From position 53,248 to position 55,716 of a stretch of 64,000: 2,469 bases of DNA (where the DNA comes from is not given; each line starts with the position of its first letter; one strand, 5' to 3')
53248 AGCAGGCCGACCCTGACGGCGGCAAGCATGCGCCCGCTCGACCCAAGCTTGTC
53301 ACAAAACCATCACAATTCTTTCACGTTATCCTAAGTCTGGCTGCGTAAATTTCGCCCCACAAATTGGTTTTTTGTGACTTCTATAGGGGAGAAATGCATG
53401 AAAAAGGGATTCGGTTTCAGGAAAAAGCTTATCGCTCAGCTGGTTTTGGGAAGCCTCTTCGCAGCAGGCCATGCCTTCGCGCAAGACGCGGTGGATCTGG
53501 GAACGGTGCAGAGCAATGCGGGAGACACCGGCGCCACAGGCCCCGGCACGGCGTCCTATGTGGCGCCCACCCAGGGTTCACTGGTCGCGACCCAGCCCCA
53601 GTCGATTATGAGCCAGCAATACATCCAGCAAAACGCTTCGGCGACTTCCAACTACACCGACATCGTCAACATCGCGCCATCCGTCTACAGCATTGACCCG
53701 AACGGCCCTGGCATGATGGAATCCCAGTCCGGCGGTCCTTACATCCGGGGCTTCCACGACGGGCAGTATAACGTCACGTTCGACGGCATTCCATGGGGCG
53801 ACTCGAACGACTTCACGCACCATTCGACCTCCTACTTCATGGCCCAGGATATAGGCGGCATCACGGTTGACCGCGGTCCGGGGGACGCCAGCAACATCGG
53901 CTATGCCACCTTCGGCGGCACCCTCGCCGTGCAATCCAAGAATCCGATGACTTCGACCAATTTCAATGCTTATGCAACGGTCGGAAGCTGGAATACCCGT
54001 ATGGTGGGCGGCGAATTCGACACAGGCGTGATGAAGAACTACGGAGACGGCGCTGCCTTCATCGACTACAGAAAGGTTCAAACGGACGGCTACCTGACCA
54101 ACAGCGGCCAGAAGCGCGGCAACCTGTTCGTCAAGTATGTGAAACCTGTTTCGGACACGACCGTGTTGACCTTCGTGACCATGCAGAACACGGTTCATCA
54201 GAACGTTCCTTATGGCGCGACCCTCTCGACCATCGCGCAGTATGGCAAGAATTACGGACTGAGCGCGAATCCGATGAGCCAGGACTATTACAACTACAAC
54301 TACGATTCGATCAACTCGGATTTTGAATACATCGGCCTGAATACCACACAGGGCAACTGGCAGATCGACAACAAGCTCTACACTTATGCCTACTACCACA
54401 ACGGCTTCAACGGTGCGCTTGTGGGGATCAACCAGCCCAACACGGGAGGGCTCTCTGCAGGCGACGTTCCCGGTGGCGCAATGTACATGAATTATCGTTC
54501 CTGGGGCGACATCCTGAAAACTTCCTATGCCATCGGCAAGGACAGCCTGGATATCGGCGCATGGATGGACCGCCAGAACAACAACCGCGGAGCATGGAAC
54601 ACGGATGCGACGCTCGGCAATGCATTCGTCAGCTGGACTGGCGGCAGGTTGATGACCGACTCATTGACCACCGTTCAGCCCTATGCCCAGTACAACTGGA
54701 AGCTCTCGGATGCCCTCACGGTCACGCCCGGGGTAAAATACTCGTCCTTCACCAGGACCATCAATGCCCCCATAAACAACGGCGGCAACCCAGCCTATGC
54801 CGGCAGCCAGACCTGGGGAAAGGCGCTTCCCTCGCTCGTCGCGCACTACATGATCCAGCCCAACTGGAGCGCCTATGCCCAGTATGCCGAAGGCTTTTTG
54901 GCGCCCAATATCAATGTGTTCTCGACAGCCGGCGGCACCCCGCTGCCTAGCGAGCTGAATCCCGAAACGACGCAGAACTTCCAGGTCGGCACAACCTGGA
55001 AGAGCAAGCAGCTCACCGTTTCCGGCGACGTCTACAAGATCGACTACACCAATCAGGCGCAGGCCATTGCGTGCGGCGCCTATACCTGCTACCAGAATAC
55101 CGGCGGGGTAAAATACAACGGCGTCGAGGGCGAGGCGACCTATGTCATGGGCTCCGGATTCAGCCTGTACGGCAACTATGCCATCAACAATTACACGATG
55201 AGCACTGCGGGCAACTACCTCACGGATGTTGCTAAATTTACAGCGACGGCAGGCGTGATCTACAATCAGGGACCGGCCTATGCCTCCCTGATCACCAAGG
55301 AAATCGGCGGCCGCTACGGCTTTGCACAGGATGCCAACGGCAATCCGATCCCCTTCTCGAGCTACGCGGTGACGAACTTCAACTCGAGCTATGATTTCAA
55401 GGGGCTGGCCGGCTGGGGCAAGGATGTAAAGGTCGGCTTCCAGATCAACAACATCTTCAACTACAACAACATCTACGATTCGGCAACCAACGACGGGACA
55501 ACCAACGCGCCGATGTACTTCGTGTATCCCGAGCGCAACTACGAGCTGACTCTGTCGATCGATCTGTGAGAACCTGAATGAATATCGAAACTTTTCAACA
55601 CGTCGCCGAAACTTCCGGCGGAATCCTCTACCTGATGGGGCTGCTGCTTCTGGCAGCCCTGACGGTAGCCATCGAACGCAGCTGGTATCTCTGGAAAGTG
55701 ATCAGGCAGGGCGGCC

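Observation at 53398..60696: Self-contained TonB-dependent import locus carrying a purple-acid-phosphatase-like esterase and its own two-component system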

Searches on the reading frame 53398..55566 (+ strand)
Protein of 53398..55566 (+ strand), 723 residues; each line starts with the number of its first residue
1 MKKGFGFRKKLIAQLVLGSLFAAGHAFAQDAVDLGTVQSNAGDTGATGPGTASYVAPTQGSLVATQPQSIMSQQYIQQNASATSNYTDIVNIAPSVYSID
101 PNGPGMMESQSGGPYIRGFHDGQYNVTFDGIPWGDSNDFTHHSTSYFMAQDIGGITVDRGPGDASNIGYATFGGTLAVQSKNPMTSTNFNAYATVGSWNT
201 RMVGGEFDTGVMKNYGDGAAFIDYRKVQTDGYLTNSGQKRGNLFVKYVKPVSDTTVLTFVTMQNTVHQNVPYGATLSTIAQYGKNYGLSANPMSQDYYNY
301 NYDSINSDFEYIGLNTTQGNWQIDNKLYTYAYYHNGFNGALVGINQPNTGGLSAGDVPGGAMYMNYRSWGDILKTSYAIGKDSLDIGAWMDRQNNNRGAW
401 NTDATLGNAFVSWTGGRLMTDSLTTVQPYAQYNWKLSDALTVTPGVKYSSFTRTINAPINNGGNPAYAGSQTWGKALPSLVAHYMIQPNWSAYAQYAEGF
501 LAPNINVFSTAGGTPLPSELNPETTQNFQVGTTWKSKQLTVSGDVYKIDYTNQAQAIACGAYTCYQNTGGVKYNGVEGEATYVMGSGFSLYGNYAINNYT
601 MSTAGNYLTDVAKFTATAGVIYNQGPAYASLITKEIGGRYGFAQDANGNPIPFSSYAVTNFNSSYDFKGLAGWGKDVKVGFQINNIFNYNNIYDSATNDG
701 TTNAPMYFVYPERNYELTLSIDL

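Call 5: search_protein_families(library=pfam, proteins=[window:53398-55566:+], max_evalue=0.01)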
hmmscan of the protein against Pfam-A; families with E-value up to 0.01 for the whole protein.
window:53398-55566:+ (723 aa): 2 families
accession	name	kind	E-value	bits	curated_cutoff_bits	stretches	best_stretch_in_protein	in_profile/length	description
PF00593.30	TonB_dep_Rec_b-barrel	-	1.6e-37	130.9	27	1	266-686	24-436/436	TonB dependent receptor-like, beta-barrel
PF07715.20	Plug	-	6e-09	36.8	23.9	1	65-174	6-106/107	TonB-dependent Receptor Plug Domain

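Call 6: search_protein_families(library=ncbifam, proteins=[window:53398-55566:+], max_evalue=0.01)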
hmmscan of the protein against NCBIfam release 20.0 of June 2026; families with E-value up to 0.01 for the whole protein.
window:53398-55566:+ (723 aa): 1 family
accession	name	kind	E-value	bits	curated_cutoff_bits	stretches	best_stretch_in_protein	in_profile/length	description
NF041535.1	TonB_rec_PqqU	equivalog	1.2e-16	60.2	1200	1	423-721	369-671/676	TonB-dependent receptor PqqU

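Call 32: search_solved_structures(query=window:53398-55566:+, max_evalue=0.001)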
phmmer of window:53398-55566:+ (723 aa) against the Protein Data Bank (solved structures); distinct sequences matched with E-value up to 0.001: 2.
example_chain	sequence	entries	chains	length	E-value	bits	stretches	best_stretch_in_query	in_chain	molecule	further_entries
6v81_A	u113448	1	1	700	6.5e-09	38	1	422-582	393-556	Probable TonB-dependent receptor YncD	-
9c4o_A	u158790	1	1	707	6.6e-09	38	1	422-582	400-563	Pyrroloquinoline quinone transporter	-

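Call 66: find_homologous_proteins(query=window:53398-55566:+, max_evalue=1e-20)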
Query window:53398-55566:+ (723 aa): 2100 proteins with E <= 1e-20 among 8000 candidates; the best 120 are listed.
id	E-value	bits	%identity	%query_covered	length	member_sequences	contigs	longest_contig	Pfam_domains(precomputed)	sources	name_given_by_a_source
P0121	0.0e+0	1498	90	100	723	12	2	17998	PF07715.21,PF00593.31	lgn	-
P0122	0.0e+0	1479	89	100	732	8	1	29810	PF07715.21,PF00593.31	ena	-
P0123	0.0e+0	1438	87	100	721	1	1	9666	PF07715.21,PF00593.31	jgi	jgi:iron complex outermembrane receptor protein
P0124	0.0e+0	1375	83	99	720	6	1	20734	PF07715.21,PF00593.31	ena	-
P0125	0.0e+0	1267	76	100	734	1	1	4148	PF07715.21,PF00593.31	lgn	-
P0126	0.0e+0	1241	76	100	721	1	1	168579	PF07715.21,PF00593.31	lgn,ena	-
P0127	0.0e+0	1240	75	100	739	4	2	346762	PF07715.21,PF00593.31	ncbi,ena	-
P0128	0.0e+0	1230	74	100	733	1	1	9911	PF07715.21,PF00593.31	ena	-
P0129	0.0e+0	1017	64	100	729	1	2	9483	PF07715.21,PF00593.31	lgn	-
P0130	2.3e-289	980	64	96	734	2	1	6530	PF07715.21,PF00593.31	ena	-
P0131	6.5e-285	965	62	99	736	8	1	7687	PF07715.21,PF00593.31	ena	-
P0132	6.3e-284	962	61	100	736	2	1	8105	PF07715.21,PF00593.31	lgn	-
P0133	1.2e-282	958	61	100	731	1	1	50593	PF07715.21,PF00593.31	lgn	-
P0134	1.2e-282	958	61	100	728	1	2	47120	PF07715.21,PF00593.31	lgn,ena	-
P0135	1.3e-282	958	62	100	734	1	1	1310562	PF07715.21,PF00593.31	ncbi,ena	-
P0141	5.3e-277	939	60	100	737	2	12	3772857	PF07715.21,PF00593.31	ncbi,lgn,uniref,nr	ncbi:TonB-dependent receptor [Sideroxydans sp. CL21]|uniref:TonB-dependent receptor n=1 Tax=Sideroxy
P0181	8.8e-265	899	57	100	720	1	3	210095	PF07715.21,PF00593.31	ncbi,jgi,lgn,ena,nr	ncbi:MAG TPA: TonB-dependent receptor [Rhodocyclaceae bacterium]|nr:TonB-dependent receptor [Rhodocy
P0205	6.2e-253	860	57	97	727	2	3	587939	PF07715.21,PF00593.31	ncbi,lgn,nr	ncbi:MAG: TonB-dependent receptor [Sulfuriferula sp.]|nr:TonB-dependent receptor [Sulfuriferula sp.]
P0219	3.8e-241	821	54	99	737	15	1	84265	PF07715.21,PF00593.31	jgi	-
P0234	1.1e-225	770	53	100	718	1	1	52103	PF07715.21,PF00593.31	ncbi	-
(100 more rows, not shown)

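Call 67: find_encoding_contigs(protein=P0141, flank=9000, max_places=1)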
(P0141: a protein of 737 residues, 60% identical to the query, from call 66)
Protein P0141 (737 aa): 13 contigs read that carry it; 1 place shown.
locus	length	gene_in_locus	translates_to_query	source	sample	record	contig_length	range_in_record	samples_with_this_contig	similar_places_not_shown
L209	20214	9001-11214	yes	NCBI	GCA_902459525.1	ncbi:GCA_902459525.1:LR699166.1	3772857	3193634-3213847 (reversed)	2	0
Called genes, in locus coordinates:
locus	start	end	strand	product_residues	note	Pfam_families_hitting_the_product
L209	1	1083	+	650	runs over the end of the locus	PF04185:Phosphoesterase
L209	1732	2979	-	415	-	PF04542:Sigma70_r2 (weak), PF08281:Sigma70_r4_2 (weak), PF20239:DUF6596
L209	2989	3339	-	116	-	PF03795:YCII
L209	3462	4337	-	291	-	PF01370:Epimerase, PF05368:NmrA, PF13460:NAD_binding_10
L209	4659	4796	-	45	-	-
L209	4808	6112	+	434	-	PF02127:Peptidase_M18, PF05343:Peptidase_M42 (faint)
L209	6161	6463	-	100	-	-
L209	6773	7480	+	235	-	PF00072:Response_reg, PF00486:Trans_reg_C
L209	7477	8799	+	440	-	PF08521:2CSK_N (weak), PF26769:HAMP_PhoQ, PF00512:HisKA, PF02518:HATPase_c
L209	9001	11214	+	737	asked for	PF07715:Plug, PF00593:TonB_dep_Rec_b-barrel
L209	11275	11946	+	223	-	PF01618:MotA_ExbB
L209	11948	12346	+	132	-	PF02472:ExbD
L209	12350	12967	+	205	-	PF03544:TonB_C (weak)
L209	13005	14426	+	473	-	PF00149:Metallophos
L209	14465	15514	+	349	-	PF21783:YNCE (faint)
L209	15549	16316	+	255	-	PF03988:DUF347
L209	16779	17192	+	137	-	-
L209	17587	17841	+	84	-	PF01541:GIY-YIG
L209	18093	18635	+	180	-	-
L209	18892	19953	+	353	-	PF02091:tRNA-synt_2e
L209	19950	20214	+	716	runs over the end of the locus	PF02092:tRNA_synt_2f, PF05746:DALR_1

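Call 68: find_encoding_contigs(protein=P0205, flank=9000, max_places=1)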
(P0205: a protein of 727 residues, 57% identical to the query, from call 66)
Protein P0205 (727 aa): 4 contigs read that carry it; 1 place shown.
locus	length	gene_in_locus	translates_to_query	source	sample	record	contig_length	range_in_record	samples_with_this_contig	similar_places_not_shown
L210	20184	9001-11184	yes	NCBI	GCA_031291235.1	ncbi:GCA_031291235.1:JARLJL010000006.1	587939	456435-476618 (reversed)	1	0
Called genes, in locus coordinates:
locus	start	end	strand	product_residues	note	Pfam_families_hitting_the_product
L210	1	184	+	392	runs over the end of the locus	PF02684:LpxB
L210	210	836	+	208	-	PF01351:RNase_HII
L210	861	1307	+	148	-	PF05425:CopD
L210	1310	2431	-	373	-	PF18027:Pepdidase_M14_N, PF00246:Peptidase_M14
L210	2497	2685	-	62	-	PF11127:YgaP-like_TM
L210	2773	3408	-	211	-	PF00027:cNMP_binding, PF13545:HTH_Crp_2, PF00325:Crp (weak)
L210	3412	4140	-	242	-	PF03740:PdxJ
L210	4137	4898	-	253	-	PF11967:RecO_N, PF02565:RecO_C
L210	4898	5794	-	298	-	PF00009:GTP_EFTU, PF03193:RsgA_GTPase (faint), PF00350:Dynamin_N (faint), PF01926:MMR_HSR1, PF02421:FeoB_N, PF04548:AIG1, PF07650:KH_2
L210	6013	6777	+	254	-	PF13641:Glyco_tranf_2_3 (weak), PF00535:Glycos_transf_2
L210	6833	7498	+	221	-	PF00072:Response_reg, PF00486:Trans_reg_C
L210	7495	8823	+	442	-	PF26769:HAMP_PhoQ (weak), PF00512:HisKA, PF13581:HATPase_c_2 (weak), PF02518:HATPase_c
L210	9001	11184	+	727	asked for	PF07715:Plug, PF00593:TonB_dep_Rec_b-barrel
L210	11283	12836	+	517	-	PF00884:Sulfatase (faint), PF01663:Phosphodiest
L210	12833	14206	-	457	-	PF00672:HAMP, PF02518:HATPase_c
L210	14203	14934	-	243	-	PF00072:Response_reg, PF00486:Trans_reg_C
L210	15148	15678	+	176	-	PF07813:LTXXQ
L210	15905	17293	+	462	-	PF25917:BSH_RND, PF25973:BSH_CzcB (weak), PF25876:HH_MFP_RND, PF25944:Beta-barrel_RND, PF25967:RND-MFP_C, PF25989:YknX_C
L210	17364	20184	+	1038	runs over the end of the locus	PF00873:ACR_tran, PF03176:MMPL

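Call 69: find_encoding_contigs(protein=P0181, flank=9000, max_places=1)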
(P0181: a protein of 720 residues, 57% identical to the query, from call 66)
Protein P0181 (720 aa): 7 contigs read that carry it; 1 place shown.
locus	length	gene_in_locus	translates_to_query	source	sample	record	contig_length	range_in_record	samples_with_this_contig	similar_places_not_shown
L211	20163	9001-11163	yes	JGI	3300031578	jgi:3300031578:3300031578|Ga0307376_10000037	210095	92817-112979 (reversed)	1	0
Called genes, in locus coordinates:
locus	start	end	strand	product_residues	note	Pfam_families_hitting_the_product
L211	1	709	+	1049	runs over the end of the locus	PF00384:Molybdopterin (weak), PF01568:Molydop_binding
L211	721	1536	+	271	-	PF00578:AhpC-TSA, PF08534:Redoxin, PF00085:Thioredoxin (weak), PF13098:Thioredoxin_2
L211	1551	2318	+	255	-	PF13462:Thioredoxin_4 (weak), PF13098:Thioredoxin_2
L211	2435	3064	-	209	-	PF00072:Response_reg, PF08281:Sigma70_r4_2 (weak), PF00196:GerE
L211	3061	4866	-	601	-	PF12974:Phosphonate-bd, PF00512:HisKA, PF02518:HATPase_c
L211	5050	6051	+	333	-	PF01734:Patatin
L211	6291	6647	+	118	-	-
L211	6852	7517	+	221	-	PF00072:Response_reg, PF00486:Trans_reg_C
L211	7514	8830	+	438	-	PF08521:2CSK_N (weak), PF00512:HisKA, PF02518:HATPase_c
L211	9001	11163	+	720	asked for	PF07715:Plug, PF00593:TonB_dep_Rec_b-barrel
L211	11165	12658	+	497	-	PF00884:Sulfatase (faint), PF01663:Phosphodiest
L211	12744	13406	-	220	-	PF00702:Hydrolase (weak), PF12710:HAD (weak), PF13419:HAD_2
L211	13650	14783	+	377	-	PF13439:Glyco_transf_4, PF13579:Glyco_trans_4_4, PF00534:Glycos_transf_1, PF13692:Glyco_trans_1_4, PF20706:GT4-conflict (weak)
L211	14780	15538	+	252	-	PF10096:DUF2334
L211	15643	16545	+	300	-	PF03706:LPG_synthase_TM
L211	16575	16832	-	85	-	-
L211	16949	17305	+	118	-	-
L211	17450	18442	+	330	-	PF01547:SBP_bac_1, PF13416:SBP_bac_8, PF13531:SBP_bac_11, PF13343:SBP_bac_6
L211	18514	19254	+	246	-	PF00528:BPD_transp_1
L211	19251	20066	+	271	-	PF00528:BPD_transp_1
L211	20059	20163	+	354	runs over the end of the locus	PF00005:ABC_tran, PF13304:AAA_21 (faint), PF08402:TOBE_2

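Call 73: find_encoding_contigs(protein=P0135, flank=8000, max_places=1)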
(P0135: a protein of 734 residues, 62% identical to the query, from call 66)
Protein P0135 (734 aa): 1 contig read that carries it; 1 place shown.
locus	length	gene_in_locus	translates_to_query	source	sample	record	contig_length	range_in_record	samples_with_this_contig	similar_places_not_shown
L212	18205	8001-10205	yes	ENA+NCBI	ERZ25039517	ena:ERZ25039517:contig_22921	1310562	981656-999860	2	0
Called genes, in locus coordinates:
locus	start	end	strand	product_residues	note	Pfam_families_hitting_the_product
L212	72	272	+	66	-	-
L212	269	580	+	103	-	PF05164:ZapA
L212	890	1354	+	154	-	PF01878:EVE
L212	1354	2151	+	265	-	PF01925:TauE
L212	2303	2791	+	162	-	PF11220:DUF3015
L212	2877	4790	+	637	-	PF25225:DUF7843, PF13387:Lnb_N, PF25222:DUF7840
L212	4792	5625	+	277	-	PF02230:Abhydrolase_2 (faint), PF20434:BD-FAE (faint), PF00561:Abhydrolase_1, PF12146:Hydrolase_4, PF12697:Abhydrolase_6, PF00326:Peptidase_S9, PF05448:AXE1 (weak), PF12146:Hydrolase_4 (weak), +2 more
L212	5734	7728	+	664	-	PF13328:HD_4, PF04607:RelA_SpoT, PF02824:TGS, PF19296:RelA_AH, PF28438:RelA_RIS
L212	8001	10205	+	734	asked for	PF07715:Plug, PF00593:TonB_dep_Rec_b-barrel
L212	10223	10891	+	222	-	PF01618:MotA_ExbB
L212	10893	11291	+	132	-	PF02472:ExbD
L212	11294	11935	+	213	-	PF03544:TonB_C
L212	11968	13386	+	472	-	PF00149:Metallophos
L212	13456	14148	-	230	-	PF02230:Abhydrolase_2, PF12146:Hydrolase_4 (faint)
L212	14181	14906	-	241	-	PF00005:ABC_tran, PF13304:AAA_21 (faint)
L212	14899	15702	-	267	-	PF00005:ABC_tran, PF13304:AAA_21 (faint), PF12399:BCA_ABC_TP_C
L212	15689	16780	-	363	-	PF02653:BPD_transp_2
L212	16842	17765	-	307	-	PF02653:BPD_transp_2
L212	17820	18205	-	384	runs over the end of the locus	PF13458:Peripla_BP_6, PF01094:ANF_receptor, PF13433:Peripla_BP_5 (weak), PF01094:ANF_receptor (weak)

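Call 74: find_encoding_contigs(protein=P0219, flank=8000, max_places=1)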
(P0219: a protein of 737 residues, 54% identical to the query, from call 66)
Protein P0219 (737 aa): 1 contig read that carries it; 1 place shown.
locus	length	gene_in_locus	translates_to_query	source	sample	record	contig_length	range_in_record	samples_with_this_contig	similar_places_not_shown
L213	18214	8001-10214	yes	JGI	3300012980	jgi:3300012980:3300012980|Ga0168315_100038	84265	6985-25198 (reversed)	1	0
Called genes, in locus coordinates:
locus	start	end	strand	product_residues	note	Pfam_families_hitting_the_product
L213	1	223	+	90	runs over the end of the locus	PF04362:Iron_traffic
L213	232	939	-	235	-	PF01895:PhoU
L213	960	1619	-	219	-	PF06026:Rib_5-P_isom_A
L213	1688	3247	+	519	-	PF00291:PALP, PF00585:Thr_dehydrat_C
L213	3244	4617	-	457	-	PF00171:Aldedh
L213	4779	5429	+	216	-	PF01618:MotA_ExbB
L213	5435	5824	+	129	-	PF02472:ExbD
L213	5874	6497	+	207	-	PF03544:TonB_C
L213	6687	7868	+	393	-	PF00149:Metallophos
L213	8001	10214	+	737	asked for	PF07715:Plug, PF00593:TonB_dep_Rec_b-barrel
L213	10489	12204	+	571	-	-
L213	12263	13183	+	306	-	PF04187:Cofac_haem_bdg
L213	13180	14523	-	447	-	PF01627:Hpt, PF02895:H-kinase_dim, PF02518:HATPase_c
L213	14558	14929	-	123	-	PF00072:Response_reg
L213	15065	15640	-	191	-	PF05280:FlhC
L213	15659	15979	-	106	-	PF05247:FlhD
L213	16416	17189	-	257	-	PF00106:adh_short, PF08659:KR (weak), PF13561:adh_short_C2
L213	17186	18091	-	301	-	PF01073:3Beta_HSD (faint), PF01370:Epimerase, PF13460:NAD_binding_10, PF04321:RmlD_sub_bind (weak)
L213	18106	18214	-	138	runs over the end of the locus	PF01475:FUR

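Call 75: find_encoding_contigs(protein=P0234, flank=8000, max_places=1)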
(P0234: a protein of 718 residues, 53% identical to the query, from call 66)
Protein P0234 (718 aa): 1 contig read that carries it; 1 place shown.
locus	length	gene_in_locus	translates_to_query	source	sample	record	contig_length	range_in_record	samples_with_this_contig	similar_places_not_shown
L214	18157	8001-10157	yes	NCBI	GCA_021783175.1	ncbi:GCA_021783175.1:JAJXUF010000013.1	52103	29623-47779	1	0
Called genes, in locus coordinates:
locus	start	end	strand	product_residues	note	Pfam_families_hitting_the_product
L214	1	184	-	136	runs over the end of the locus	PF01741:MscL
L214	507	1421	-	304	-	PF13489:Methyltransf_23 (weak), PF05175:MTS, PF05971:Methyltransf_10 (weak), PF06325:PrmA, PF12847:Methyltransf_18 (weak), PF09445:Methyltransf_15 (weak), PF13649:Methyltransf_25, PF13847:Methyltransf_31, +4 more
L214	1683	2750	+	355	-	PF00724:Oxidored_FMN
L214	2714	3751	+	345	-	PF04463:2-thiour_desulf, PF08349:DUF1722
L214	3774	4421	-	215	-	PF25182:NonGDSL, PF00657:Lipase_GDSL, PF04311:DUF459 (faint), PF13472:Lipase_GDSL_2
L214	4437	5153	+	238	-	PF13304:AAA_21 (faint), PF00005:ABC_tran, PF02463:SMC_N (faint)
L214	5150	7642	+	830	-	PF12704:MacB_PCD (weak), PF02687:FtsX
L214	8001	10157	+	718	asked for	PF07715:Plug, PF00593:TonB_dep_Rec_b-barrel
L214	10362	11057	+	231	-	PF01618:MotA_ExbB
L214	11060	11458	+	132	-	PF02472:ExbD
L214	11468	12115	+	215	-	PF03544:TonB_C (weak)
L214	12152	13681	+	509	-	PF01663:Phosphodiest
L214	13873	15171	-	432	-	PF00990:GGDEF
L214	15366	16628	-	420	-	PF00990:GGDEF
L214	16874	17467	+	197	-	PF04367:DUF502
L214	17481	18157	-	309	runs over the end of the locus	PF00056:Ldh_1_N, PF02866:Ldh_1_C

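Call 78: search_solved_structures(query=L214:12152-13678:+, max_evalue=0.001)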
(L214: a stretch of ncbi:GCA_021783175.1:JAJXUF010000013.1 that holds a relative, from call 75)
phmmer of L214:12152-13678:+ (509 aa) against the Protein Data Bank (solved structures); distinct sequences matched with E-value up to 0.001: 0.
